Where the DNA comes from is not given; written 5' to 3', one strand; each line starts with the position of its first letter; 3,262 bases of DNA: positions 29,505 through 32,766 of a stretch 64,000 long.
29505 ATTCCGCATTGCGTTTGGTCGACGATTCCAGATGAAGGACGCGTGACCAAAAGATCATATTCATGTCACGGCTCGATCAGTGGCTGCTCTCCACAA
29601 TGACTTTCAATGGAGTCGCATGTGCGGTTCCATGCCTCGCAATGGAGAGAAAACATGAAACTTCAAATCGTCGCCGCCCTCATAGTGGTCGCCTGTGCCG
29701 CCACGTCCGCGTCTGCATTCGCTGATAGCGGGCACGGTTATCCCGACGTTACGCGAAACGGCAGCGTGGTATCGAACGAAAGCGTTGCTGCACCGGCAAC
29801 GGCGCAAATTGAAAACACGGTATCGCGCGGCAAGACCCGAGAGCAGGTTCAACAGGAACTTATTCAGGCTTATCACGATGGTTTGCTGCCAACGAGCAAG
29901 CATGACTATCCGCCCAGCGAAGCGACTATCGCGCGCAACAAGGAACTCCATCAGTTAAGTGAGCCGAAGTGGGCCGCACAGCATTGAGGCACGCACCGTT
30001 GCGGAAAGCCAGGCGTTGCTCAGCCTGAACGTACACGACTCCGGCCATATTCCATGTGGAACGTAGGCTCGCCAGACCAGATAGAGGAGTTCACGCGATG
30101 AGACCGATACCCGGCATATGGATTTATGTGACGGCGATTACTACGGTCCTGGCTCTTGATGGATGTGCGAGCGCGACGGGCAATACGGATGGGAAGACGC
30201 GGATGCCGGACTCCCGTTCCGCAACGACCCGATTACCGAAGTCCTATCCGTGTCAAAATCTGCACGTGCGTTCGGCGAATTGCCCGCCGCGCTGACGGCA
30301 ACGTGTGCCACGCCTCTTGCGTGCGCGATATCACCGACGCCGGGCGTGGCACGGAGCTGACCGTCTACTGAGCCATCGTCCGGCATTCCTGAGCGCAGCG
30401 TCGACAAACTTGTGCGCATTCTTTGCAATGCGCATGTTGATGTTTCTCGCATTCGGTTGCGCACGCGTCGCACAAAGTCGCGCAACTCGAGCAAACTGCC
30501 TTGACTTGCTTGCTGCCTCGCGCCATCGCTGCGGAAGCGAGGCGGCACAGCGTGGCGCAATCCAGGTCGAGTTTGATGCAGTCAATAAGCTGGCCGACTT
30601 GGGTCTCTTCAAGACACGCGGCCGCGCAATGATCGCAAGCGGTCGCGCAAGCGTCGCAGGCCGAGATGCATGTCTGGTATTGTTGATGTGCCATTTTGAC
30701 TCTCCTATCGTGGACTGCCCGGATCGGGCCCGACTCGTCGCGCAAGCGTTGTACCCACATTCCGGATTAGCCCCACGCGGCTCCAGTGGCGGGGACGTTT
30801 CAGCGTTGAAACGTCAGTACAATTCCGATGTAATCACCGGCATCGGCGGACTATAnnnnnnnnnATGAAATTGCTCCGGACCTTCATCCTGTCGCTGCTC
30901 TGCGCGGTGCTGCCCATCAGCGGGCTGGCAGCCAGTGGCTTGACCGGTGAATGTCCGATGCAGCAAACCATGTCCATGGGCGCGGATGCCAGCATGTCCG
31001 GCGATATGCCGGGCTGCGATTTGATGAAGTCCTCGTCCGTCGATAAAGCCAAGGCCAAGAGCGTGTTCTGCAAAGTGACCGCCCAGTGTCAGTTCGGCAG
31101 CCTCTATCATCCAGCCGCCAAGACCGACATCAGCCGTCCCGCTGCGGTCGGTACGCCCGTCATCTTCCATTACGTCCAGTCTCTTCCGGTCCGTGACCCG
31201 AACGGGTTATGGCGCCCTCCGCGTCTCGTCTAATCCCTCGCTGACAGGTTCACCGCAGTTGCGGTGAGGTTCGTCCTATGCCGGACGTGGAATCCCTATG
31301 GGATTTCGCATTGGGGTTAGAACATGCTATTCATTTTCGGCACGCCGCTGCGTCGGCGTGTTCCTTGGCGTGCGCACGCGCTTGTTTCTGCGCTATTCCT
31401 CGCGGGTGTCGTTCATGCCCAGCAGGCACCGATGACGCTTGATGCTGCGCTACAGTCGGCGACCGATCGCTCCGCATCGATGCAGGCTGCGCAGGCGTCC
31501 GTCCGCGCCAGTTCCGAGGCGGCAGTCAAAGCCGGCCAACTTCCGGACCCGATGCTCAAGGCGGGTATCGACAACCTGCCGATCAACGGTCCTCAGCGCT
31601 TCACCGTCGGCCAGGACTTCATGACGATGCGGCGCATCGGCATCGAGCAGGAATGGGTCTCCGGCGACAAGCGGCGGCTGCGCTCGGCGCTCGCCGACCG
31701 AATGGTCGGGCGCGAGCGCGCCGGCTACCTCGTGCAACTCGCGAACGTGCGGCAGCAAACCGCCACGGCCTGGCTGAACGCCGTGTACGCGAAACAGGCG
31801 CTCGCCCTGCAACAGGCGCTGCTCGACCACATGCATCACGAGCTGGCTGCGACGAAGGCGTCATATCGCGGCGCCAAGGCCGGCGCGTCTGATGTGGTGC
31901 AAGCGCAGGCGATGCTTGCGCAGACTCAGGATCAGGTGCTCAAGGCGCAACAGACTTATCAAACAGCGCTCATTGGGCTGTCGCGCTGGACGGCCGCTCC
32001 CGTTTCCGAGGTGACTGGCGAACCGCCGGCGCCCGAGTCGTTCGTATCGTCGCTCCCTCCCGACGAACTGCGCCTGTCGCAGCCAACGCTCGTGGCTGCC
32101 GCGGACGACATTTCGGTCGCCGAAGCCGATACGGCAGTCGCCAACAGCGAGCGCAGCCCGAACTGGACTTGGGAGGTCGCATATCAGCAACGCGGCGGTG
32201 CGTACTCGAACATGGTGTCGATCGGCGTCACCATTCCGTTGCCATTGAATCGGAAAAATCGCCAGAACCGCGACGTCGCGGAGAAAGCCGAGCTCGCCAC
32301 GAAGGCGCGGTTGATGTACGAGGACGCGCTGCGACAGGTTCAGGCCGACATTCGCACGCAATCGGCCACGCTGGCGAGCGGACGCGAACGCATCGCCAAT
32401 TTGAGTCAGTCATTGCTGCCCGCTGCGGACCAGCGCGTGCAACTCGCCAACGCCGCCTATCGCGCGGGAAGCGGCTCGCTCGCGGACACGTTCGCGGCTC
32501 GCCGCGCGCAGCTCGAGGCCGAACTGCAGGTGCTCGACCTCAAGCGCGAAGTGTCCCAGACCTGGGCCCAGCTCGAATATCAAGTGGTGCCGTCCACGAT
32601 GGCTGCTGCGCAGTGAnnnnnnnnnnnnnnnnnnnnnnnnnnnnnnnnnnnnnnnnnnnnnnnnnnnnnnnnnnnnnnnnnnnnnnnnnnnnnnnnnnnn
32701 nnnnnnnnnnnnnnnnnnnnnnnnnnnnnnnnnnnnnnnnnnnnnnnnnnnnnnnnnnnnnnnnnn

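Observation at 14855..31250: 87-bp near-perfect direct repeats bracket the 16.3-kb ars + cop block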

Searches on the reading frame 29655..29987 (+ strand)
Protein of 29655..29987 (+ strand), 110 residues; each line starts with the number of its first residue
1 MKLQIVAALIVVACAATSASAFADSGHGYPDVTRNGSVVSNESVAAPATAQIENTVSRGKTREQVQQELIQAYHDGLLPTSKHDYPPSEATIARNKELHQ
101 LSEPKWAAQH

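Call 26: search_protein_families(library=pfam, proteins=[window:29655-29987:+], max_evalue=0.1)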
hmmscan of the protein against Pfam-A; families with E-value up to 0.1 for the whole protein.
window:29655-29987:+ (110 aa): 2 families
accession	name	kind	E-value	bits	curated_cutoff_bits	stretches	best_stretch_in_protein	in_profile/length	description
PF13663.11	DUF4148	-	4e-12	46.8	27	1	1-86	1-62/62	Domain of unknown function (DUF4148)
PF20098.4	DUF6488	-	0.03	14.7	27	1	1-59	1-49/110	Family of unknown function (DUF6488)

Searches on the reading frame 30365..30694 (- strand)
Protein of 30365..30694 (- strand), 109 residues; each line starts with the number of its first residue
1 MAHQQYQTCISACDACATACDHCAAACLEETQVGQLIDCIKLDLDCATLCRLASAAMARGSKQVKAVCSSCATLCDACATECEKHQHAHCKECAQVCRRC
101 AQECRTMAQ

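Call 26: search_protein_families(library=pfam, proteins=[window:30365-30694:-], max_evalue=0.1)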
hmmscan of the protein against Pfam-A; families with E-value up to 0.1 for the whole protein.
window:30365-30694:- (109 aa): 1 family
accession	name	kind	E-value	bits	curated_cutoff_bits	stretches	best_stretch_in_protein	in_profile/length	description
PF03860.21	DUF326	-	5.7e-16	58.2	20.4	3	87-106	1-20/21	Domain of Unknown Function (DUF326)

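Call 56: find_encoding_contigs(protein=window:30365-30694:-, flank=7000, max_places=10)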
Protein window:30365-30694:- (109 aa): 24 contigs read that carry it; 3 places shown.
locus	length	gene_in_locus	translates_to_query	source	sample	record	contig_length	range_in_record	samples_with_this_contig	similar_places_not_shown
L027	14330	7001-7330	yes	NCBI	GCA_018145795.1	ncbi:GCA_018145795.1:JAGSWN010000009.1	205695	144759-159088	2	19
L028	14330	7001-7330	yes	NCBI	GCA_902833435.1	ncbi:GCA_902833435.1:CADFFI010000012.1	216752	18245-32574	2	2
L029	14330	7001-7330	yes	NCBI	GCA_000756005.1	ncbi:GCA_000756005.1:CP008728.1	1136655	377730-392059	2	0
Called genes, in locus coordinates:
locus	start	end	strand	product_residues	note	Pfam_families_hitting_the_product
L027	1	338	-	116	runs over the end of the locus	PF11604:CusF_Ec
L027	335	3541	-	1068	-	PF00873:ACR_tran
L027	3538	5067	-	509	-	PF19335:HMBD, PF25919:BSH_CusB, PF25869:3HB_CusB, PF25954:Beta-barrel_RND_2, PF25975:CzcB_C, PF25989:YknX_C (weak), PF11604:CusF_Ec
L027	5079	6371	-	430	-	PF02321:OEP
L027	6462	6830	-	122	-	-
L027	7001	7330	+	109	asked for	PF03860:Csp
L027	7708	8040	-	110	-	PF13663:DUF4148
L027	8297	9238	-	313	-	PF05425:CopD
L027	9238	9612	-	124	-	PF04234:CopC, PF13860:FlgD_ig (faint)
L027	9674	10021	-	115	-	PF11604:CusF_Ec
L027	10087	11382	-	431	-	PF07732:Cu-oxidase_3, PF07731:Cu-oxidase_2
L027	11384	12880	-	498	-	PF02321:OEP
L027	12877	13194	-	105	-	-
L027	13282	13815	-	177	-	-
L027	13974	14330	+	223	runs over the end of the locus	PF00072:Response_reg, PF00486:Trans_reg_C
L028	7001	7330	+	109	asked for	PF03860:Csp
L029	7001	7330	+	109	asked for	PF03860:Csp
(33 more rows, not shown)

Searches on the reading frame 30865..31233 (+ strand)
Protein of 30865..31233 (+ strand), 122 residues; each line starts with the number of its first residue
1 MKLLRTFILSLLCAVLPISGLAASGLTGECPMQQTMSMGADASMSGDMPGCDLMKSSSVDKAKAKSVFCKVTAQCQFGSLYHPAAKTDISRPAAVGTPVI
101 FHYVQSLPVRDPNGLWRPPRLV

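Call 26: search_protein_families(library=pfam, proteins=[window:30865-31233:+], max_evalue=0.1)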
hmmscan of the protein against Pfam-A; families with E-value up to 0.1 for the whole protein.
window:30865-31233:+ (122 aa): 0 families

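Call 27: search_protein_families(library=ncbifam, proteins=[window:30865-31233:+], max_evalue=0.1)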
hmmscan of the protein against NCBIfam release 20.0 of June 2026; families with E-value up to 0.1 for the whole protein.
window:30865-31233:+ (122 aa): 0 families

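Call 50: find_encoding_contigs(protein=window:30865-31233:+, flank=5000, max_places=10)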
Protein window:30865-31233:+ (122 aa): 24 contigs read that carry it; 2 places shown.
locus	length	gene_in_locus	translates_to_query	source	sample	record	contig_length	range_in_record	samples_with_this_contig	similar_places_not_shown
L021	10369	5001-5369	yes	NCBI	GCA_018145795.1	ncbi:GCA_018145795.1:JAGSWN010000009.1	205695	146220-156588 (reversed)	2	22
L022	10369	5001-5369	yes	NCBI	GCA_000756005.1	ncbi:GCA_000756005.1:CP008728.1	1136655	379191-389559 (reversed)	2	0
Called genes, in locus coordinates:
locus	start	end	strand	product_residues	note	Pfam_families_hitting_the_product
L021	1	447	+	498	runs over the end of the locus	PF02321:OEP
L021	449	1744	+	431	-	PF07732:Cu-oxidase_3, PF07731:Cu-oxidase_2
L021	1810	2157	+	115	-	PF11604:CusF_Ec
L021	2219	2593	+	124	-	PF04234:CopC, PF13860:FlgD_ig (faint)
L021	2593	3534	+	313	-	PF05425:CopD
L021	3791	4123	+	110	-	PF13663:DUF4148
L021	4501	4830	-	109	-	PF03860:Csp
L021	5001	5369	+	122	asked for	-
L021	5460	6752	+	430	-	PF02321:OEP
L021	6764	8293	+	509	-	PF19335:HMBD, PF25919:BSH_CusB, PF25869:3HB_CusB, PF25954:Beta-barrel_RND_2, PF25975:CzcB_C, PF25989:YknX_C (weak), PF11604:CusF_Ec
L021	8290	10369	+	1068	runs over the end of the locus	PF00873:ACR_tran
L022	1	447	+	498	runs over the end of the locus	PF02321:OEP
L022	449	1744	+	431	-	PF07732:Cu-oxidase_3, PF07731:Cu-oxidase_2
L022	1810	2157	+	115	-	PF11604:CusF_Ec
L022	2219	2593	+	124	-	PF04234:CopC, PF13860:FlgD_ig (faint)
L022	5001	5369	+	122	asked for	-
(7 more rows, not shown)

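Call 70: search_protein_representatives(protein=window:30865-31233:+)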
Query: 122 residues. Proteins with E-value up to 0.001 (for the whole library): 62; up to 1e-10: 24; up to 1e-30: 2. The best 62 are listed.
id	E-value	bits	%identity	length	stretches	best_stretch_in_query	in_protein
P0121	2.8e-40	153.5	60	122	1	1-121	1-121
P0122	3.4e-32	127.4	52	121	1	1-120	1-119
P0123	1.3e-30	122.4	55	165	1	1-122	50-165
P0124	2.8e-30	121.3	52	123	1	1-122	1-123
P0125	2.3e-27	111.9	59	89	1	33-121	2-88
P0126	1.5e-26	109.3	53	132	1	1-121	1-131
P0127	4.7e-26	107.6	46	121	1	1-121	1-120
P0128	8.7e-25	103.5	52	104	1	19-121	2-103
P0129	9.8e-25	103.4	51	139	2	26-120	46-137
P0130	5.2e-23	97.8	55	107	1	1-99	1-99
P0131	5.8e-22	94.4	45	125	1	1-121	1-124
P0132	9.9e-21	90.5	44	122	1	1-122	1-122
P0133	3.3e-20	88.8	61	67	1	61-121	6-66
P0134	2.9e-18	82.5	42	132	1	1-120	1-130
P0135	1.1e-17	80.7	48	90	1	39-120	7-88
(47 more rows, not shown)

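Call 72: search_protein_families(library=pfam, alignment_id=A6, max_evalue=0.01)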
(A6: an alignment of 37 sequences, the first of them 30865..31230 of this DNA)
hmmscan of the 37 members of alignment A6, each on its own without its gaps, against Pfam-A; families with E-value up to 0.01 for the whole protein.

A. member 1, window:30865-31230:+ (122 aa): 0 families

B. families by the number of members that match (of 37 scanned): 2 families
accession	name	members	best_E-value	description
PF11162.13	DUF2946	5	0.00029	Protein of unknown function (DUF2946)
PF19650.4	DUF6153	2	0.0074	Family of unknown function (DUF6153)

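Call 73: search_protein_families(library=ncbifam, alignment_id=A6, max_evalue=0.01)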
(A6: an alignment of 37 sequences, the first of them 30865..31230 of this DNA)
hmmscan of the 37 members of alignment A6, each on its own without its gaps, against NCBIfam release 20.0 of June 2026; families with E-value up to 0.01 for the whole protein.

A. member 1, window:30865-31230:+ (122 aa): 0 families

B. families by the number of members that match (of 37 scanned): 1 family
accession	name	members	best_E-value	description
NF033807.0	CopL_fam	15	3.2e-07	CopL family metal-binding regulatory protein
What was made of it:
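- On CopL family (NCBIfam NF033807), for the ORF whose 3' end is repeated: 15 of 37 homologues hit at E <= 0.01 (call 73).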

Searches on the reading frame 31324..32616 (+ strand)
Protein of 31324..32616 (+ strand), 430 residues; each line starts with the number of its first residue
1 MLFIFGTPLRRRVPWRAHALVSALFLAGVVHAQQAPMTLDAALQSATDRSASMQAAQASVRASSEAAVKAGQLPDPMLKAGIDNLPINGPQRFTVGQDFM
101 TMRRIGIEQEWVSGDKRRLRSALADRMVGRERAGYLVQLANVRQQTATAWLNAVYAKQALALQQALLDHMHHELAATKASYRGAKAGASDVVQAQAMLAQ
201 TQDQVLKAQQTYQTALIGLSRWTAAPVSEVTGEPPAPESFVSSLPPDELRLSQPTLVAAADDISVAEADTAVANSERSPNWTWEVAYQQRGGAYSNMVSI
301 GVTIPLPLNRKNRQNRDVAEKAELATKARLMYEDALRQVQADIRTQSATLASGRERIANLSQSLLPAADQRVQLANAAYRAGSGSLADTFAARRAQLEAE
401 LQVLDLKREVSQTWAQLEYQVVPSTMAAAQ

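Call 44: find_encoding_contigs(protein=window:31324-32616:+, flank=4000, max_places=10)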
Protein window:31324-32616:+ (430 aa): 24 contigs read that carry it; 3 places shown.
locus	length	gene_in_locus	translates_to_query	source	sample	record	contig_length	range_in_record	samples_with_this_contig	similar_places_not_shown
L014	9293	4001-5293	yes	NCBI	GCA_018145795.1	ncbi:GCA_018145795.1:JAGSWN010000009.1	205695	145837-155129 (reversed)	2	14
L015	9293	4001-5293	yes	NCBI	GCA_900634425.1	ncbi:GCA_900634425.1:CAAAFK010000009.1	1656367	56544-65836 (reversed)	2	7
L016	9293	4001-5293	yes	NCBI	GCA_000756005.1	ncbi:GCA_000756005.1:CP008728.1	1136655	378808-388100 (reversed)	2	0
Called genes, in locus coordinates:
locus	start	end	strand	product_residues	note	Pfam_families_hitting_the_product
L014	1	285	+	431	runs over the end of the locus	PF07732:Cu-oxidase_3, PF07731:Cu-oxidase_2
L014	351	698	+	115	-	PF11604:CusF_Ec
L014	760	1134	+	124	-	PF04234:CopC, PF13860:FlgD_ig (faint)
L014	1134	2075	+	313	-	PF05425:CopD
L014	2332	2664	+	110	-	PF13663:DUF4148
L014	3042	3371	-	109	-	PF03860:Csp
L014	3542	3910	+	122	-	-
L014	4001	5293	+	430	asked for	PF02321:OEP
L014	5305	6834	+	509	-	PF19335:HMBD, PF25919:BSH_CusB, PF25869:3HB_CusB, PF25954:Beta-barrel_RND_2, PF25975:CzcB_C, PF25989:YknX_C (weak), PF11604:CusF_Ec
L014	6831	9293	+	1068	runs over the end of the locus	PF00873:ACR_tran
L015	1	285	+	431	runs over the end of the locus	PF07732:Cu-oxidase_3, PF07731:Cu-oxidase_2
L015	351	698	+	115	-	PF11604:CusF_Ec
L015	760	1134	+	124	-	PF04234:CopC, PF13860:FlgD_ig (faint)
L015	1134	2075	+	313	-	PF05425:CopD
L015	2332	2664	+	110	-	PF13663:DUF4148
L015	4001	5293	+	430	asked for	PF02321:OEP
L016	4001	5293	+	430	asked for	PF02321:OEP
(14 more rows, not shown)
